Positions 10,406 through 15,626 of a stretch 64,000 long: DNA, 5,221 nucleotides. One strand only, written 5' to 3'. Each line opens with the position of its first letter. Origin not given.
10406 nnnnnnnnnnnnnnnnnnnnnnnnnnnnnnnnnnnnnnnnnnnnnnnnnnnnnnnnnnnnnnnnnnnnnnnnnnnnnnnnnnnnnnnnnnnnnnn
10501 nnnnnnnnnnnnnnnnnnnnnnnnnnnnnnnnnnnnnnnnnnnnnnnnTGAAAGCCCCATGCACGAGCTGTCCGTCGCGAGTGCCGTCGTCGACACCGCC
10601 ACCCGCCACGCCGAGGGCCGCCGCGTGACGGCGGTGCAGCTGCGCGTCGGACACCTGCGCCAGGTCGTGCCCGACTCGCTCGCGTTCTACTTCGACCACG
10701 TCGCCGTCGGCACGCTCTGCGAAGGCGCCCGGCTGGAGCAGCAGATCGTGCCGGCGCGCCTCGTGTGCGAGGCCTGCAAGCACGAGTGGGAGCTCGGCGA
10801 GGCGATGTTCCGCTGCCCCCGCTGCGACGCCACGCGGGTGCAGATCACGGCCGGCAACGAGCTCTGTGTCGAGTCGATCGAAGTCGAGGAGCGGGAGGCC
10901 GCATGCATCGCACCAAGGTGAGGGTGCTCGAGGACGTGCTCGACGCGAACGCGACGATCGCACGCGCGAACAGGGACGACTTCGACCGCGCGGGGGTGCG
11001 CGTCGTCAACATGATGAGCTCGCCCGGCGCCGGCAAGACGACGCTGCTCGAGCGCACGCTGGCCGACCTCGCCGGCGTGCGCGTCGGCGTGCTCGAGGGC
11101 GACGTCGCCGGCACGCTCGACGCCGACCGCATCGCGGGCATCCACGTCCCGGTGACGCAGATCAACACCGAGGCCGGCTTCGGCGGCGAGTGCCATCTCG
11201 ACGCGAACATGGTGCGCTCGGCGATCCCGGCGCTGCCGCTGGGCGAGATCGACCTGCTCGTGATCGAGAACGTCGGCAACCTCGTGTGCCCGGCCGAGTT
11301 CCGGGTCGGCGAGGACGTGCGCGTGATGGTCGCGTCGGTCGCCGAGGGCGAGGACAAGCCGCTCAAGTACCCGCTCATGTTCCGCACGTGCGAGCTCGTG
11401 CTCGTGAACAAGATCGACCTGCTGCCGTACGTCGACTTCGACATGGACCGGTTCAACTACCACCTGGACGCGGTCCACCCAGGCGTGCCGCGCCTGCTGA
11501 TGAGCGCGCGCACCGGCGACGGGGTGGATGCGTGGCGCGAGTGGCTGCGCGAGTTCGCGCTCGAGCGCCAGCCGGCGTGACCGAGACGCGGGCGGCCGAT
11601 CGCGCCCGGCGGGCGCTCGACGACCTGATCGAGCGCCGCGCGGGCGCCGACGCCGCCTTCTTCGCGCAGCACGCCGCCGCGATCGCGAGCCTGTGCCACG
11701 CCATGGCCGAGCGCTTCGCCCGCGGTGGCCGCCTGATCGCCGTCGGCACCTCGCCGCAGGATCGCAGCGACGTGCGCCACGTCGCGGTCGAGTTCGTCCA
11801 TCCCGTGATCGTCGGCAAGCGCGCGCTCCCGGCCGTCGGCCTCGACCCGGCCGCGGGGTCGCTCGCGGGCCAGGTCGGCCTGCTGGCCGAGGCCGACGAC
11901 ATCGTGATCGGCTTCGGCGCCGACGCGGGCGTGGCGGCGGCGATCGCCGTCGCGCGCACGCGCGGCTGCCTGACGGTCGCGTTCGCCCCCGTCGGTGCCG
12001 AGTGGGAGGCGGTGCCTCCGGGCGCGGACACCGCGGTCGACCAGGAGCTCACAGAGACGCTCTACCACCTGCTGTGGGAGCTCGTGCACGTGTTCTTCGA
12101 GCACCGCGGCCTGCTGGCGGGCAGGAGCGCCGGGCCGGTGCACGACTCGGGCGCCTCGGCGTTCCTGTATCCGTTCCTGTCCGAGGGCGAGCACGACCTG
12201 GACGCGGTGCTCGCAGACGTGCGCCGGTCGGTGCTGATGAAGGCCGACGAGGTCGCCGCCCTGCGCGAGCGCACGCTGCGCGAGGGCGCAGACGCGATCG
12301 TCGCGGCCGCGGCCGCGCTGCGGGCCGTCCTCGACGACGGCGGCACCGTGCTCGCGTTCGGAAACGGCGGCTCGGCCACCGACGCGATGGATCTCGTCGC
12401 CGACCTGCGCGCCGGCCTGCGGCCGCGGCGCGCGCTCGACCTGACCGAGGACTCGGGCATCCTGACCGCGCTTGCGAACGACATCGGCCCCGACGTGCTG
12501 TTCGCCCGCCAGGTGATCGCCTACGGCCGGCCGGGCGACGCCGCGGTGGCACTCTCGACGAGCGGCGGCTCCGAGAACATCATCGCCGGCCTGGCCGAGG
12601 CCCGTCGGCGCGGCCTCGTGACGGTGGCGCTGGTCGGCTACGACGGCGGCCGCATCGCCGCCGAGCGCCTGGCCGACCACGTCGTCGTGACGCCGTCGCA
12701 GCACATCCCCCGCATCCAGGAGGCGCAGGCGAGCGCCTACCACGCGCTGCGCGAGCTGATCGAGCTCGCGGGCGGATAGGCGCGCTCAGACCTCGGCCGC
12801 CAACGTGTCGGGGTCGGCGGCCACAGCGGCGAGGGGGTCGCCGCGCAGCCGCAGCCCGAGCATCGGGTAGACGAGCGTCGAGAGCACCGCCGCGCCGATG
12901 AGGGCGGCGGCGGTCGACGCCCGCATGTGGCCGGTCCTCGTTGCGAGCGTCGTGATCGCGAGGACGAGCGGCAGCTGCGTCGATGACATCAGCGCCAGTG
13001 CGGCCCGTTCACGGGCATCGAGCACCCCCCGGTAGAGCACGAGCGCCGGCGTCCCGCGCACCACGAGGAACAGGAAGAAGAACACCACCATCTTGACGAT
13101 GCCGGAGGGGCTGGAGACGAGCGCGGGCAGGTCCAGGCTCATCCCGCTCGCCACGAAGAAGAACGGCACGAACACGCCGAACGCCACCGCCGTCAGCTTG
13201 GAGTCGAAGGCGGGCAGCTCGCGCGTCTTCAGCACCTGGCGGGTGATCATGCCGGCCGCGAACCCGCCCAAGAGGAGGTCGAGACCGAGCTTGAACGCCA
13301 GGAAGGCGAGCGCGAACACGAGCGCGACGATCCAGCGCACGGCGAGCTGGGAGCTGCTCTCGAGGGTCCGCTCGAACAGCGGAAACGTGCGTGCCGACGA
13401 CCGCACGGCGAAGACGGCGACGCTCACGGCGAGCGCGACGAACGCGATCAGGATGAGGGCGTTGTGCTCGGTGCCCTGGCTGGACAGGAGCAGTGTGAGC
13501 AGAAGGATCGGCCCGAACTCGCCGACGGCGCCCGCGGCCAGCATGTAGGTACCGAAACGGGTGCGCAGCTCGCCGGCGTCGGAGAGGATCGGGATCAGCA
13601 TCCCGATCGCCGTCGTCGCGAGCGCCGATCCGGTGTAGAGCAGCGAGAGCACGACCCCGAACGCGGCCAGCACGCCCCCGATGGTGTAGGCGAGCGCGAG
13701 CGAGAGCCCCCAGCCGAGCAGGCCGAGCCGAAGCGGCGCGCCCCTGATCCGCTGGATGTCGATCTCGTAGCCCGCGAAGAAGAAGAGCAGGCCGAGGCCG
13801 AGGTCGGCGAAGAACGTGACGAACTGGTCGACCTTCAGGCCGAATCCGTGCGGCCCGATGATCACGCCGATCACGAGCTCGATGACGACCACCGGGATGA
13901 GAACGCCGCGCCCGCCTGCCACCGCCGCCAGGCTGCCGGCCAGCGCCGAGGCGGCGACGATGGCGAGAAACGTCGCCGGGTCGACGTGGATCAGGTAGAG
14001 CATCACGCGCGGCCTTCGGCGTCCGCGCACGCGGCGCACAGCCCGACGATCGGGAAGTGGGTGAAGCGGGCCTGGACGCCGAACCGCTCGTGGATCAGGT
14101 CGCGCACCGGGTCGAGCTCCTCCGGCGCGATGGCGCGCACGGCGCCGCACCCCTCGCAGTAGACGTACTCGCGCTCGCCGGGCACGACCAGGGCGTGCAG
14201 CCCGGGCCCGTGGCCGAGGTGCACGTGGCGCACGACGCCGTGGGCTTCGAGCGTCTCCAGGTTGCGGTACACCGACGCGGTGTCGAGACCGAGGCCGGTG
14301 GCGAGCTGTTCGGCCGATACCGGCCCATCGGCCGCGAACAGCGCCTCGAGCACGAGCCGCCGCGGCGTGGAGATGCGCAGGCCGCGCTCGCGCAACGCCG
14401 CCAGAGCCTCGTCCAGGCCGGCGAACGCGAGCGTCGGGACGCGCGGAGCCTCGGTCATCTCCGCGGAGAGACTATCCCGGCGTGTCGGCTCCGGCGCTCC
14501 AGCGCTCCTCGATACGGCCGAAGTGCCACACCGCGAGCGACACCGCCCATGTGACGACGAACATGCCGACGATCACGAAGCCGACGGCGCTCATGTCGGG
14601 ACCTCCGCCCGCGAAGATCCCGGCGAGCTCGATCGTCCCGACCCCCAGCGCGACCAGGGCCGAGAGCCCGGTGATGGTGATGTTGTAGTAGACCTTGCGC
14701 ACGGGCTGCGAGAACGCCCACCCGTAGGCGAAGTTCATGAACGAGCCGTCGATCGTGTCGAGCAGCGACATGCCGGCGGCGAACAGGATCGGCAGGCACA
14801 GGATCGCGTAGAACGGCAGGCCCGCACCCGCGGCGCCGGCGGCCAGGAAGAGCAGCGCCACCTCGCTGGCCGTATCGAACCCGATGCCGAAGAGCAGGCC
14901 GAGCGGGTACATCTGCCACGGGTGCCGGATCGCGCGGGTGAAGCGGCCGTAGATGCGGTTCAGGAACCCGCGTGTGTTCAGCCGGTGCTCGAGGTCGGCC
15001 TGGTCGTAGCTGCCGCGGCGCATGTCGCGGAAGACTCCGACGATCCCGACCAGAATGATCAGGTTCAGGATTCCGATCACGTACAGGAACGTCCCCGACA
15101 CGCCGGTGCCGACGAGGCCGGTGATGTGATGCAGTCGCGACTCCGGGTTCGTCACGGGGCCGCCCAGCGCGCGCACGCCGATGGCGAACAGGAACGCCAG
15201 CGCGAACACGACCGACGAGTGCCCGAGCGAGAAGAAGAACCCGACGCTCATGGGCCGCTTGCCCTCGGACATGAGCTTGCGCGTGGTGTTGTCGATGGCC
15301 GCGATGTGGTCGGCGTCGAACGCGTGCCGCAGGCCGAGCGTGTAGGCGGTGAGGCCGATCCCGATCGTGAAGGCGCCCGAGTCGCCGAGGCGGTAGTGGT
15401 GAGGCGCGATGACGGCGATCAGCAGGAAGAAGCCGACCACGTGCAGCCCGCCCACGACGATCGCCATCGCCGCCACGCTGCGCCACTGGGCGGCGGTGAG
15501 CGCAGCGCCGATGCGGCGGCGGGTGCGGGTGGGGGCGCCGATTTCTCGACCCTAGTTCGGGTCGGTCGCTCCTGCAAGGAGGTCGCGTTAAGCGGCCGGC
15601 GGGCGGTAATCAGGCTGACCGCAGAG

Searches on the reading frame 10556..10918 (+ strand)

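Call 9: search_protein_families(library=pfam, proteins=[window:10556-10918:+], max_evalue=0.01)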
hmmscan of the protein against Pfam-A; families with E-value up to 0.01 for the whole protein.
window:10556-10918:+ (121 aa): 2 families
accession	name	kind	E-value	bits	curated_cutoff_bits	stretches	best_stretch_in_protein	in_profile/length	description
PF01155.25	HypA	-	2.2e-31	108.6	28.9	1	2-110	1-112/112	Hydrogenase/urease nickel incorporation, metallochaperone, hypA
PF08274.17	Zn_Ribbon_YjdM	-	0.0041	17.5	30.8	0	69-79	20-30/30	PhnA Zinc-Ribbon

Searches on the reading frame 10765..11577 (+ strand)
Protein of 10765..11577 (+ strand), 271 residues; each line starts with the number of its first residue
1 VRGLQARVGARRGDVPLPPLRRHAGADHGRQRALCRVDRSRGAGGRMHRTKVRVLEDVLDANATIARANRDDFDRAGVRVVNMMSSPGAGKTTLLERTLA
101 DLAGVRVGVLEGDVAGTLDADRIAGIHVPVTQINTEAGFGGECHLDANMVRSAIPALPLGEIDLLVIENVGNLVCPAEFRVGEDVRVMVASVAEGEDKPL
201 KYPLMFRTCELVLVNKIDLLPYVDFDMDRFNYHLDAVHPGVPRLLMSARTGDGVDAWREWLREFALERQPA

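Call 57: search_protein_families(library=pfam, proteins=[window:10765-11577:+], max_evalue=0.001)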
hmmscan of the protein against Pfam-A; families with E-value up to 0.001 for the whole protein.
window:10765-11577:+ (271 aa): 1 family
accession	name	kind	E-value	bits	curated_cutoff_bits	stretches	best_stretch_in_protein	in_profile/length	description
PF02492.25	cobW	-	1.7e-17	64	20.7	1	81-240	3-175/180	CobW/HypB/UreG, nucleotide-binding domain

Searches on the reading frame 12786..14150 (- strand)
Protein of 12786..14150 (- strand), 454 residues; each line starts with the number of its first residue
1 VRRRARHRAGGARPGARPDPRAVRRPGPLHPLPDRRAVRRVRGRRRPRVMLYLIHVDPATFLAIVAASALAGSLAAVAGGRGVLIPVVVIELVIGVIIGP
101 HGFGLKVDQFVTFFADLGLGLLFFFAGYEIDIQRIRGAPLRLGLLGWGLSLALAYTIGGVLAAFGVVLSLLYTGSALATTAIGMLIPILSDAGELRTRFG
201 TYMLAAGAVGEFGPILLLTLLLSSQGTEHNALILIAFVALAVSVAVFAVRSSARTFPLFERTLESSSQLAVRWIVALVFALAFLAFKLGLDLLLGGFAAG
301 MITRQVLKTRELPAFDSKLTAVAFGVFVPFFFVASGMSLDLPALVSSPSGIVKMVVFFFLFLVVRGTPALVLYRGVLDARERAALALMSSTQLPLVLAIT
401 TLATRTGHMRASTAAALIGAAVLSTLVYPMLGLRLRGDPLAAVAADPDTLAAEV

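Call 57: search_protein_families(library=pfam, proteins=[window:12786-14150:-], max_evalue=0.001)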
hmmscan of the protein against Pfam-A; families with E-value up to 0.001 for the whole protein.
window:12786-14150:- (454 aa): 1 family
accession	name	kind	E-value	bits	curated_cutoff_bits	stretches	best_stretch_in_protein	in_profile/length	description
PF00999.27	Na_H_Exchanger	-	4e-41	141.6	26.2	1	80-429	11-366/375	Sodium/hydrogen exchanger, transmembrane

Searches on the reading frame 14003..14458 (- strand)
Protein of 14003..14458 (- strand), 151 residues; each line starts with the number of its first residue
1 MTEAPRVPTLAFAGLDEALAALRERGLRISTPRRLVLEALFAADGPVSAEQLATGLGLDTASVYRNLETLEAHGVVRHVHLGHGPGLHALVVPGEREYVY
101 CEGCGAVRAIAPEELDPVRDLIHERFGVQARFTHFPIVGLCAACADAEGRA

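Call 57: search_protein_families(library=pfam, proteins=[window:14003-14458:-], max_evalue=0.001)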
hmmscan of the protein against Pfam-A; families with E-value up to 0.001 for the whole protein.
window:14003-14458:- (151 aa): 8 families
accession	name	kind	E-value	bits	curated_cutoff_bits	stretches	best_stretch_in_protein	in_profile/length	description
PF01475.25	FUR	-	8.2e-09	36.1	23.1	1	24-128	1-111/121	Ferric uptake regulator family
PF12840.13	HTH_20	-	1.6e-08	34.8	27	1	33-79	6-51/51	Helix-turn-helix domain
PF09339.16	HTH_IclR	-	2.6e-08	33.9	22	1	36-78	8-50/52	IclR helix-turn-helix domain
PF08279.18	HTH_11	-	4.1e-06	27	25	1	34-75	3-44/55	HTH domain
PF25212.1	HVO_A0114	-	1e-05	25.6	27.6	1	29-80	19-70/84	HVO_A0114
PF25213.1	HVO_A0261_N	-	0.00018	21.7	35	1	30-79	10-57/86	HVO_A0261 N-terminal domain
PF12802.13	MarR_2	-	0.00041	20.9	27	1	35-79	9-53/61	MarR family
PF01978.25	TrmB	-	0.00044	20.5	25.6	1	39-79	16-55/68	Sugar-specific transcriptional regulator TrmB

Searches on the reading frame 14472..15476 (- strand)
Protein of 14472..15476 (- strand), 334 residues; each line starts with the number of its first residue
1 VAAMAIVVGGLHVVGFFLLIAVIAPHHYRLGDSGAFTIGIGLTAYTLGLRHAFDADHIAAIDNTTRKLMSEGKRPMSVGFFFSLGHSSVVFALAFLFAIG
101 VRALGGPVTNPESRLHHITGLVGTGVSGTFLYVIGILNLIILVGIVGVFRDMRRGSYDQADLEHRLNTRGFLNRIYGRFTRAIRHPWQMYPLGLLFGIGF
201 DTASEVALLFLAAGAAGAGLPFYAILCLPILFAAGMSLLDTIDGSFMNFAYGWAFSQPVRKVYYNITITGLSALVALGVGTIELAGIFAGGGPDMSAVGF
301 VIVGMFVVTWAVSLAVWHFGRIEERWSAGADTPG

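Call 32: search_protein_families(library=ncbifam, proteins=[window:14472-15476:-], max_evalue=0.01)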
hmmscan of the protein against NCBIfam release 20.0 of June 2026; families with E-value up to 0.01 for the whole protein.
window:14472-15476:- (334 aa): 2 families
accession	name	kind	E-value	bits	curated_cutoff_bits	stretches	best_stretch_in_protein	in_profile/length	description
NF052500.1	NicTportNicT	equivalog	2e-150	500.8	450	1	2-322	9-340/340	Nickel transporter NicT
TIGR00802.1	nico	subfamily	5.3e-108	360.7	333.05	1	41-310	1-281/281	HoxN/HupN/NixA family nickel/cobalt transporter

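Call 38: find_related_loci(query=window:14472-15476:-, collection=metagenome_contigs, flank=1200)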
Query window:14472-15476:- (334 aa) in metagenome_contigs; peptide patterns used: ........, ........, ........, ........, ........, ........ (x = any residue, [..] = any of these).
600 stretches matched a pattern (row limit reached: there are more); 596 encode a relative of the query (tblastn E <= 1e-3); the best 80 are kept; 80 distinct loci.
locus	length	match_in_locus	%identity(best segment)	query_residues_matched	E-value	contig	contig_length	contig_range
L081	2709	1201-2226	70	1-330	7e-155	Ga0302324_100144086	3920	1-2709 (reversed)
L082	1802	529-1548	66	1-328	7e-159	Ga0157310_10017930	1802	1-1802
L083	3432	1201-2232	69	1-333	7e-148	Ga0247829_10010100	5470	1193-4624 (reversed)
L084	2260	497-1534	66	1-333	1e-155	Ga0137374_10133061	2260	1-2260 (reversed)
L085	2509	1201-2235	70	1-333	2e-153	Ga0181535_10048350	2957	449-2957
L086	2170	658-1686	68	3-334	5e-156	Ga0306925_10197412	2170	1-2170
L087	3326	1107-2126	67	1-328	1e-147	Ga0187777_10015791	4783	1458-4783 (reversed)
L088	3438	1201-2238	67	4-334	8e-146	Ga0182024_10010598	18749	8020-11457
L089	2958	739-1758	67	4-331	5e-148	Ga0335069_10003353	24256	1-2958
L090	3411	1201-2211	69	4-328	8e-147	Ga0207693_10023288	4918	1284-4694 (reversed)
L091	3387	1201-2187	71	11-327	4e-145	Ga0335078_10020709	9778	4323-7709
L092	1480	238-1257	65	1-327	2e-156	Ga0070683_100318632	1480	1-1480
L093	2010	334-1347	67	4-329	1e-153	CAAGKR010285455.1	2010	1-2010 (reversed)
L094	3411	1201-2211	65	4-328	8e-144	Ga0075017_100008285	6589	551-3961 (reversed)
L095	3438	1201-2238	66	1-334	3e-142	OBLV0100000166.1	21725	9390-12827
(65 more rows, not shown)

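Call 41: find_homologous_proteins(query=window:14472-15476:-, max_evalue=1e-60)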
Query window:14472-15476:- (334 aa): 7991 proteins with E <= 1e-60 among 8000 candidates; the best 120 are listed.
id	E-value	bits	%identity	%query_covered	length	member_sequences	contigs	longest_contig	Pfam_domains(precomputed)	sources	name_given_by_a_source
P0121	1.9e-208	710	98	99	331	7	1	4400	PF03824.23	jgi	jgi:nickel/cobalt transporter (NiCoT) family protein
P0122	1.2e-198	677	93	99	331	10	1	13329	PF03824.23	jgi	jgi:nickel/cobalt transporter (NiCoT) family protein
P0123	2.2e-186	637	90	95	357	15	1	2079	PF03824.23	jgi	jgi:high-affinity nickel-transport protein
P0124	1.3e-177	608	83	99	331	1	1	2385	PF03824.23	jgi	jgi:high-affinity nickel-transport protein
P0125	1.6e-174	598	80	99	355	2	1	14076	PF03824.23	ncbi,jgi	ncbi:MAG TPA: HoxN/HupN/NixA family nickel/cobalt transporter [Gaiellales bacterium]|jgi:high-affini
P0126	9.8e-167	573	79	98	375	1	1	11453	PF03824.23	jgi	jgi:nickel/cobalt transporter (NiCoT) family protein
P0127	8.7e-165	566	76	98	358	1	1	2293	PF03824.23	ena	-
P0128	5.8e-164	563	76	98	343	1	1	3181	PF03824.23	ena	-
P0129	1.1e-163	563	75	99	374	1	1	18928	PF03824.23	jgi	jgi:high-affinity nickel-transport protein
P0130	1.3e-163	562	74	99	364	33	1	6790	PF03824.23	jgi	jgi:high-affinity nickel-transport protein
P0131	1.8e-163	562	76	98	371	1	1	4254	PF03824.23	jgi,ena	-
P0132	4.6e-163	560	74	99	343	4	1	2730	PF03824.23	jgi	jgi:high-affinity nickel-transport protein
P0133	8.6e-163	560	76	96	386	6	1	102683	PF03824.23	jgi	jgi:high-affinity nickel-transport protein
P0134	1.7e-162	559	76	97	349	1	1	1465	PF03824.23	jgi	jgi:high-affinity nickel-transport protein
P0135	3.2e-162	558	74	99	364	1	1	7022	PF03824.23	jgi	jgi:nickel/cobalt transporter (NiCoT) family protein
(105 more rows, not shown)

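Call 42: find_encoding_contigs(protein=P0122, flank=3000, max_places=2)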
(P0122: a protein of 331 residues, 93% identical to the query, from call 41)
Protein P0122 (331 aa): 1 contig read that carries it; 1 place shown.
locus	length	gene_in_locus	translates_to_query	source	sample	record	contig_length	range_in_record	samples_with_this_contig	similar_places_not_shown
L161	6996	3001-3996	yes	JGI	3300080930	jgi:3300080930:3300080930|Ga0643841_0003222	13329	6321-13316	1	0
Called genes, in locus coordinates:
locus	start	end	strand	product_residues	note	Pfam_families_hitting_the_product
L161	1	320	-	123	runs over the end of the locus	-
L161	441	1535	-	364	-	PF01436:NHL (faint)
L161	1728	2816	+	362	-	PF14870:PSII_BNR (faint), PF15902:Sortilin-Vps10 (faint), PF13088:BNR_2 (faint)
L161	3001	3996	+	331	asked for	PF03824:NicO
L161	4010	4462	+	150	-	PF08279:HTH_11 (faint), PF01475:FUR, PF12840:HTH_20, PF25212:HVO_A0114 (faint), PF09339:HTH_IclR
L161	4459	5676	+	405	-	PF00999:Na_H_Exchanger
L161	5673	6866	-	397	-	PF13580:SIS_2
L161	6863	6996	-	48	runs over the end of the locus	?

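Call 43: find_encoding_contigs(protein=P0125, flank=3000, max_places=2)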
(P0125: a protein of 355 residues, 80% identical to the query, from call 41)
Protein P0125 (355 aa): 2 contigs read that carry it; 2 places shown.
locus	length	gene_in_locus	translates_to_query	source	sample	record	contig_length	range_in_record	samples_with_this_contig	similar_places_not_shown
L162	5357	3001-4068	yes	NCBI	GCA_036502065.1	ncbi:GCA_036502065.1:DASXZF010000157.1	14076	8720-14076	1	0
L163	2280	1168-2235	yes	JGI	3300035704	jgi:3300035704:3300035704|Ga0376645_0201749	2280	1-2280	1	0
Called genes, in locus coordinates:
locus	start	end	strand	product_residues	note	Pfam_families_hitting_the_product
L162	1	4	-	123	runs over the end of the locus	-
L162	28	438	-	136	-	PF01050:MannoseP_isomer (weak), PF07883:Cupin_2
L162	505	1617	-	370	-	-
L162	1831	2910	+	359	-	PF14870:PSII_BNR (faint), PF15902:Sortilin-Vps10 (faint), PF02012:BNR (faint)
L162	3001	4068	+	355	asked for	PF03824:NicO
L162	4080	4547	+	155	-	PF08279:HTH_11 (faint), PF01475:FUR, PF12840:HTH_20, PF09339:HTH_IclR (weak)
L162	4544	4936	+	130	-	PF00903:Glyoxalase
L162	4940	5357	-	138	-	PF13580:SIS_2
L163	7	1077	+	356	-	PF14870:PSII_BNR (faint), PF02012:BNR (faint), PF15902:Sortilin-Vps10 (faint)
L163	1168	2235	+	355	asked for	PF03824:NicO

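Call 44: find_encoding_contigs(protein=P0126, flank=3000, max_places=2)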
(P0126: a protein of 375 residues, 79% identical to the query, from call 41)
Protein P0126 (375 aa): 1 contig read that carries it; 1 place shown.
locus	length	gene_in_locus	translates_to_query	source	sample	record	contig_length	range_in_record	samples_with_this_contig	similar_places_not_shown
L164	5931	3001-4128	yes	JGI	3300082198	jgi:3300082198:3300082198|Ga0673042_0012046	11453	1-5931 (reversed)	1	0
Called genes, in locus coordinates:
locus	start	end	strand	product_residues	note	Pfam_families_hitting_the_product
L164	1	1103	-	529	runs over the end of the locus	PF00120:Gln-synt_C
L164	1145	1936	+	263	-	PF08044:DUF1707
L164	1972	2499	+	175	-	PF00881:Nitroreductase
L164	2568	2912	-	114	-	-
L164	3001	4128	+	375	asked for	PF03824:NicO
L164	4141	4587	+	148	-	PF01475:FUR, PF12840:HTH_20, PF09339:HTH_IclR (faint)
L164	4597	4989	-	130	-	PF00903:Glyoxalase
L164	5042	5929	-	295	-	?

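Call 45: find_encoding_contigs(protein=P0124, flank=3000, max_places=2)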
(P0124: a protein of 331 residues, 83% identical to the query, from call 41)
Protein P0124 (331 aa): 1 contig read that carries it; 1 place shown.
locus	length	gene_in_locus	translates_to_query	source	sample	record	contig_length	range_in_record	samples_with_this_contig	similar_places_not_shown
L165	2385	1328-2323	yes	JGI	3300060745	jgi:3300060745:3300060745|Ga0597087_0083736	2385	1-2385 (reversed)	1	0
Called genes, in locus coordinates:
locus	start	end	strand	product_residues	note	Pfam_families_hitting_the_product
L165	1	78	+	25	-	?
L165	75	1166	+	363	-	PF14870:PSII_BNR (faint), PF15902:Sortilin-Vps10 (faint), PF02012:BNR (faint)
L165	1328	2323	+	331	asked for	PF03824:NicO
